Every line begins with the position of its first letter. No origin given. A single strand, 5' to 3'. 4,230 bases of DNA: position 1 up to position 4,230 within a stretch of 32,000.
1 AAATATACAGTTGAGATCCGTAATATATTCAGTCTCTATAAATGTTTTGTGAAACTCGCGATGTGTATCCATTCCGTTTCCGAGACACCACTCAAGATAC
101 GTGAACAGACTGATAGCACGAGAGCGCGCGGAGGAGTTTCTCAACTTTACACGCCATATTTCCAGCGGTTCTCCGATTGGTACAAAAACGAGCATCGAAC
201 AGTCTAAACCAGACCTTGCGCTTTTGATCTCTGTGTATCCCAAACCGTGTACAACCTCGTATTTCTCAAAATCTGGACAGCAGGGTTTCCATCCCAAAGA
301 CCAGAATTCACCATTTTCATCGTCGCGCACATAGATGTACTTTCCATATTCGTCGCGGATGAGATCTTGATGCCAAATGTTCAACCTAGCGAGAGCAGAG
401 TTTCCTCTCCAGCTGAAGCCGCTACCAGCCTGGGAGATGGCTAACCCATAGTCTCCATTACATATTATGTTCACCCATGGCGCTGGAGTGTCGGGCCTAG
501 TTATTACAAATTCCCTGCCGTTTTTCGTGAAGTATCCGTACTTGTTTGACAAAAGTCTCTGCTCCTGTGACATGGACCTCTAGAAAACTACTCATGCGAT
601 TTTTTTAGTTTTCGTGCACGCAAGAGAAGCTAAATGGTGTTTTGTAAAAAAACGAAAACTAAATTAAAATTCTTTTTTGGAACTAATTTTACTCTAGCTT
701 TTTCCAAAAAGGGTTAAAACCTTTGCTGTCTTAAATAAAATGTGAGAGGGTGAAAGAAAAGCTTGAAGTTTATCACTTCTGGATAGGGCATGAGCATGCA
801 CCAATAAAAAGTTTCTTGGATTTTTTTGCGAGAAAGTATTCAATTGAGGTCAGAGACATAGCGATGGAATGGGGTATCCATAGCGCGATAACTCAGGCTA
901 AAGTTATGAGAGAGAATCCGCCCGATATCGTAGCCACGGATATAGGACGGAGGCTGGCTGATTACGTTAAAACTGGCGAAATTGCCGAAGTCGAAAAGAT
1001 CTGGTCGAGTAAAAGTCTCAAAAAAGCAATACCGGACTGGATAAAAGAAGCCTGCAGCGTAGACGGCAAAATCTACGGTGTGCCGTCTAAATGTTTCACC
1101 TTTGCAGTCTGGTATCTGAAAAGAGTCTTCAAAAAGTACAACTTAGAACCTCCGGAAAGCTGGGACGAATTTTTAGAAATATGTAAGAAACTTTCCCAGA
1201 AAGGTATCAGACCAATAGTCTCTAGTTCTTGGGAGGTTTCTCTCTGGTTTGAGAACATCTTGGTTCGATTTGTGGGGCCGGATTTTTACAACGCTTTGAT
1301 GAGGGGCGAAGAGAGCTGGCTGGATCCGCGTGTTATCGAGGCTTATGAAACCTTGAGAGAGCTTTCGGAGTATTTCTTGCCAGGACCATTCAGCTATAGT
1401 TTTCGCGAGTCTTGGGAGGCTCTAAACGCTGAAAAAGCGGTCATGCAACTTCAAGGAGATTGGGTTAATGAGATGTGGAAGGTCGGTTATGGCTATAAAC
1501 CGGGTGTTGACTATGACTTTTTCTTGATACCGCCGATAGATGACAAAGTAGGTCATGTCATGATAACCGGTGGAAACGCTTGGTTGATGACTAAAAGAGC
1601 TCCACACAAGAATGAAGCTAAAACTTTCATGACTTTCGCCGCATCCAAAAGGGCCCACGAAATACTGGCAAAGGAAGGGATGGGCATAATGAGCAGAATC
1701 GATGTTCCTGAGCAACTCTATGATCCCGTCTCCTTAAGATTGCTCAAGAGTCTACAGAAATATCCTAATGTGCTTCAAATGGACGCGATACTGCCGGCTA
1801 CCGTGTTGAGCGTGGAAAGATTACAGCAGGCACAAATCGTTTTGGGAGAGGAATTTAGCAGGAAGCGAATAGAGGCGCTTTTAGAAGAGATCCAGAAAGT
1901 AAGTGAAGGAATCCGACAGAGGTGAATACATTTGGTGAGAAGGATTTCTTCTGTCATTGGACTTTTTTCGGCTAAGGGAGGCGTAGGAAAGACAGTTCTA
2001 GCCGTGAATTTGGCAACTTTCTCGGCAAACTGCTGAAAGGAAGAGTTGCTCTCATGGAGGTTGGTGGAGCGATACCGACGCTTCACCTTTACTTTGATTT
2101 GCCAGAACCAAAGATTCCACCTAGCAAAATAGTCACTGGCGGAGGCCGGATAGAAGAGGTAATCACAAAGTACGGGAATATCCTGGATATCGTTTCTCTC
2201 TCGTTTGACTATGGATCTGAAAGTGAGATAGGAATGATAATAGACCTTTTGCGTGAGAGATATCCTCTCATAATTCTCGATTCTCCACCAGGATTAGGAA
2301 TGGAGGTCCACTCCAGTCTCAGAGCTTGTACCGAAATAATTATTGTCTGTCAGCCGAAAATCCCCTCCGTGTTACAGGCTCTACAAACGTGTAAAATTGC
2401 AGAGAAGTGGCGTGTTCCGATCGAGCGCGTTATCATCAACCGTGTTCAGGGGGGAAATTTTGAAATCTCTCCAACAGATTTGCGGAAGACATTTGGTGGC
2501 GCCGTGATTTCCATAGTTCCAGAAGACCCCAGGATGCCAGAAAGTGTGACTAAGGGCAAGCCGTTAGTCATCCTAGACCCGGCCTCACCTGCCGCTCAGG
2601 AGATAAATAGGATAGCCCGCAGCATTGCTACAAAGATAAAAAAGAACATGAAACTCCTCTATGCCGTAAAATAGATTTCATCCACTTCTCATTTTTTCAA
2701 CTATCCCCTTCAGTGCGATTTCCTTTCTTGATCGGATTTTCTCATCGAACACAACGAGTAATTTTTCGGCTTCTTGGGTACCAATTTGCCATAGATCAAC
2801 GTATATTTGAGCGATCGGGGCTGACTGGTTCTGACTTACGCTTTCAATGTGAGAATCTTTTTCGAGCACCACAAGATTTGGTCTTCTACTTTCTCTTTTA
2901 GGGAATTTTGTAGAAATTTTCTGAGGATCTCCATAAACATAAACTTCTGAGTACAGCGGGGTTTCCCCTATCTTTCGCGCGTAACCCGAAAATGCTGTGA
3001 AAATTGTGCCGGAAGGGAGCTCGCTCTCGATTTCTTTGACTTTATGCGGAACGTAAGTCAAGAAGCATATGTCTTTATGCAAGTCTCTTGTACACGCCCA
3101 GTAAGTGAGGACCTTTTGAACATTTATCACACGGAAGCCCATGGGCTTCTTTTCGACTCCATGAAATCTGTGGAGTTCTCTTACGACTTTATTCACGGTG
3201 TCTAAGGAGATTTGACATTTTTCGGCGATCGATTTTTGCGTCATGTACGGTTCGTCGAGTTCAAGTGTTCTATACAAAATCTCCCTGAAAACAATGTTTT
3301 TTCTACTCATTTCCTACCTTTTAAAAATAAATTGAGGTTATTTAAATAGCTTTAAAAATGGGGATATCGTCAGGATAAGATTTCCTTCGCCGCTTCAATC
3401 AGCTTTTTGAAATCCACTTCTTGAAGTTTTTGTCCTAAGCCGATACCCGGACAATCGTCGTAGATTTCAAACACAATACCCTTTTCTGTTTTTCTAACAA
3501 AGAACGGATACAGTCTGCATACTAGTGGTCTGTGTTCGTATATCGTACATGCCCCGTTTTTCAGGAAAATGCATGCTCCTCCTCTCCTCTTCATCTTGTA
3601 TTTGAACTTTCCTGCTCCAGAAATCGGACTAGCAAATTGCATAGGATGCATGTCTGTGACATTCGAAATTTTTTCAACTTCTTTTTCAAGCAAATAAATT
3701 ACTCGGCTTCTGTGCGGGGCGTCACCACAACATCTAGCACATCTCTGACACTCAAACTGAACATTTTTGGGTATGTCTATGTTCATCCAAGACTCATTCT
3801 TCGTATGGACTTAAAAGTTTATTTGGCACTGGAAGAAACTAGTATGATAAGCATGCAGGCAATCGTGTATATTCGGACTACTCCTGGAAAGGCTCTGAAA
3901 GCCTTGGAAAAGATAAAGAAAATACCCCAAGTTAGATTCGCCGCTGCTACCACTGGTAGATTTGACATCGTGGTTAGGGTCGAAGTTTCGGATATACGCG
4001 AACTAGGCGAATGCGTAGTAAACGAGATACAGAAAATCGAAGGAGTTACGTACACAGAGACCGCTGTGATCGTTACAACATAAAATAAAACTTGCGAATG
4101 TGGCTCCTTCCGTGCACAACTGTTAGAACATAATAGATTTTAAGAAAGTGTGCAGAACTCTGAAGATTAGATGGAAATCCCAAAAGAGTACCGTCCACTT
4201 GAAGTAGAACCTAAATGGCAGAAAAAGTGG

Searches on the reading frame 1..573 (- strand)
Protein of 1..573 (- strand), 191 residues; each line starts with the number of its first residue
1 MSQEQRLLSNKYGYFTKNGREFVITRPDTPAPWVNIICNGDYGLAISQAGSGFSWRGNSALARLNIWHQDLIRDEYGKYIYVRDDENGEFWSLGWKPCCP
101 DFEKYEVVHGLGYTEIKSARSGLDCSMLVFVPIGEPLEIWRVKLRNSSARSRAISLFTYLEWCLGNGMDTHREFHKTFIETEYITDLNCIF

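Call 81: search_protein_families(library=pfam, proteins=[window:1-573:-], max_evalue=0.001)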
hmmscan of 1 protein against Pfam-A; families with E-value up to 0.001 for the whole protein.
seq(191 aa): 1 family
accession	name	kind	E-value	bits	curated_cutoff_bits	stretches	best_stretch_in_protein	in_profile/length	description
PF06165.18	GH94_b-supersand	-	1.2e-57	195.7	23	1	30-189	1-164/251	Glycosyl hydrolase 94, supersandwich domain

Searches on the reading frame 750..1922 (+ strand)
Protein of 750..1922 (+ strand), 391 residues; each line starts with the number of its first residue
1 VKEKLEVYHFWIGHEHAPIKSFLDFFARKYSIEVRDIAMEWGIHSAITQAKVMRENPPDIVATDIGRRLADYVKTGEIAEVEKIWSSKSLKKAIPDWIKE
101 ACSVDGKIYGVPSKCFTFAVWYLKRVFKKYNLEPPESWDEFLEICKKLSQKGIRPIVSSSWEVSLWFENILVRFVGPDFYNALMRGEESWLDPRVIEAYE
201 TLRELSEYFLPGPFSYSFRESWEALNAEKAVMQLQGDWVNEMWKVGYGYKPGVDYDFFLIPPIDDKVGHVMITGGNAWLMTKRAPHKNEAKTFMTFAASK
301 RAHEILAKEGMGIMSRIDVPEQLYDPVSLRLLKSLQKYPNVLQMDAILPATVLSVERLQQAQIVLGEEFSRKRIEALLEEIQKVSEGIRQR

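Call 7: search_protein_families(library=pfam, proteins=[window:750-1922:+], max_evalue=0.001)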
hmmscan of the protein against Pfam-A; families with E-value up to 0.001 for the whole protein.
window:750-1922:+ (391 aa): 2 families
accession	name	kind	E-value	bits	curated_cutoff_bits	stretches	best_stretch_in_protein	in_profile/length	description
PF01547.30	SBP_bac_1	-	1.2e-22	81.7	26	1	56-302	48-305/307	Bacterial extracellular solute-binding protein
PF13416.11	SBP_bac_8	-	2.9e-20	73.7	27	1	26-310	6-255/279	Bacterial extracellular solute-binding protein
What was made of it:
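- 750..1925 (+): Carbohydrate ABC-transporter substrate-binding protein. SBP_bac_1 E 1.2e-22 (call 7).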

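Call 65: search_protein_families(library=ncbifam, proteins=[window:750-1922:+], max_evalue=0.001)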
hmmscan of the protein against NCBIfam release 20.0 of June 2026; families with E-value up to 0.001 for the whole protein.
window:750-1922:+ (391 aa): 4 families
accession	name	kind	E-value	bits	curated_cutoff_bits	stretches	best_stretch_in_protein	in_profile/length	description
TIGR03851.1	chitin_NgcE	equivalog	2.5e-20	72.9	399.65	1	49-306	85-360/450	N-acetylglucosamine/diacetylchitobiose ABC transporter substrate-binding protein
TIGR03850.1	bind_CPR_0540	equivalog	3.2e-19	68.9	299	1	31-311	63-359/437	carbohydrate ABC transporter substrate-binding protein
NF040930.1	ABC_arch_GlcS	equivalog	1.8e-08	33.7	500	1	50-241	50-255/444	glucose ABC transporter substrate-binding protein GlcS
NF007011.0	PRK09474.1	equivalog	2.8e-07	29.7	291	1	56-157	81-174/396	maltose/maltodextrin ABC transporter substrate-binding protein MalE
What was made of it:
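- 750..1925 (+): Weak NCBIfam sugar-SBP hits (call 65).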

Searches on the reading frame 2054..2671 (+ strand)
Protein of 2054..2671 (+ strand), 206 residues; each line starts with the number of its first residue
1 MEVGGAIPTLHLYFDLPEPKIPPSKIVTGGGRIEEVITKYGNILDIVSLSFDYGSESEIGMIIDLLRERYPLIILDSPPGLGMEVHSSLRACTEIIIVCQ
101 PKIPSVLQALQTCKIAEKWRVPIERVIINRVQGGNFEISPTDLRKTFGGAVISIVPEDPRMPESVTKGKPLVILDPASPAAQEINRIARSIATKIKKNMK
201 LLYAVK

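Call 7: search_protein_families(library=pfam, proteins=[window:2054-2671:+], max_evalue=0.001)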
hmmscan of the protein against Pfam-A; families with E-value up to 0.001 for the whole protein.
window:2054-2671:+ (206 aa): 2 families
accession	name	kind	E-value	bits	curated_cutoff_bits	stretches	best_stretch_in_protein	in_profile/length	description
PF10609.15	ParA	-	2.6e-06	27.5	27.1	1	72-191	114-245/246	NUBPL iron-transfer P-loop NTPase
PF13614.12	AAA_31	-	0.00031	21.2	27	1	59-103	107-151/177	AAA domain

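Call 65: search_protein_families(library=ncbifam, proteins=[window:2054-2671:+], max_evalue=0.001)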
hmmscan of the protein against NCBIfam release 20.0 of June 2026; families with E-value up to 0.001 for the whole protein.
window:2054-2671:+ (206 aa): 7 families
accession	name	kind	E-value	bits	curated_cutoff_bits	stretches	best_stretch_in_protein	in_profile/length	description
TIGR01969.1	minD_arch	subfamily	5.5e-26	91.3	201.75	1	61-199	100-237/251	cell division ATPase MinD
TIGR01968.1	minD_bact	equivalog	4e-13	49.3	212.9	1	57-197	99-242/261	septum site-determining protein MinD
TIGR03371.1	cellulose_yhjQ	equivalog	7.6e-06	25.6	157.85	1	71-195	116-245/246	cellulose biosynthesis protein BcsQ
NF041546.1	ParA_partition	equivalog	1.6e-05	24.5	180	1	63-189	70-202/203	ParA family partition ATPase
NF041136.1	MrpORP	equivalog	4.5e-05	22.9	450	1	73-198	118-255/365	iron-sulfur cluster carrier protein MrpORP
TIGR03815.1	CpaE_hom_Actino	equivalog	4.5e-05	22.7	154.45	1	56-170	209-320/340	septum site-determining protein Ssd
TIGR03453.1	partition_RepA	equivalog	0.00024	20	348.45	1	60-107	225-272/387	plasmid partitioning protein RepA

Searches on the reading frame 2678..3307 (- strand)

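Call 7: search_protein_families(library=pfam, proteins=[window:2678-3307:-], max_evalue=0.001)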
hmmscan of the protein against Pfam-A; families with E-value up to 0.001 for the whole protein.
window:2678-3307:- (209 aa): 1 family
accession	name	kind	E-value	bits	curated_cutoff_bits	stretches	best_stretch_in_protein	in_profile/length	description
PF13412.12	HTH_24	-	0.00031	20.7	21.9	1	18-45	14-41/48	Winged helix-turn-helix DNA-binding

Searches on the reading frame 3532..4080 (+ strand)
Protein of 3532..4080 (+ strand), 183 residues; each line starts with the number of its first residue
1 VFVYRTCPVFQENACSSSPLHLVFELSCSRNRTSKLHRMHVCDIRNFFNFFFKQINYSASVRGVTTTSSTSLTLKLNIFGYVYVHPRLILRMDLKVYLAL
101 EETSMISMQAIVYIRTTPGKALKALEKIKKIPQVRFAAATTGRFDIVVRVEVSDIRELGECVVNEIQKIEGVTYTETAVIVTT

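Call 7: search_protein_families(library=pfam, proteins=[window:3532-4080:+], max_evalue=0.001)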
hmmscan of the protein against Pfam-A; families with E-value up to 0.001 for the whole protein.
window:3532-4080:+ (183 aa): 1 family
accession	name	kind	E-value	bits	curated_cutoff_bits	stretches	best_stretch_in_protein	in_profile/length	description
PF01037.27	AsnC_trans_reg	-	1.8e-14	53.8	25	1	114-181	3-71/73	Lrp/AsnC ligand binding domain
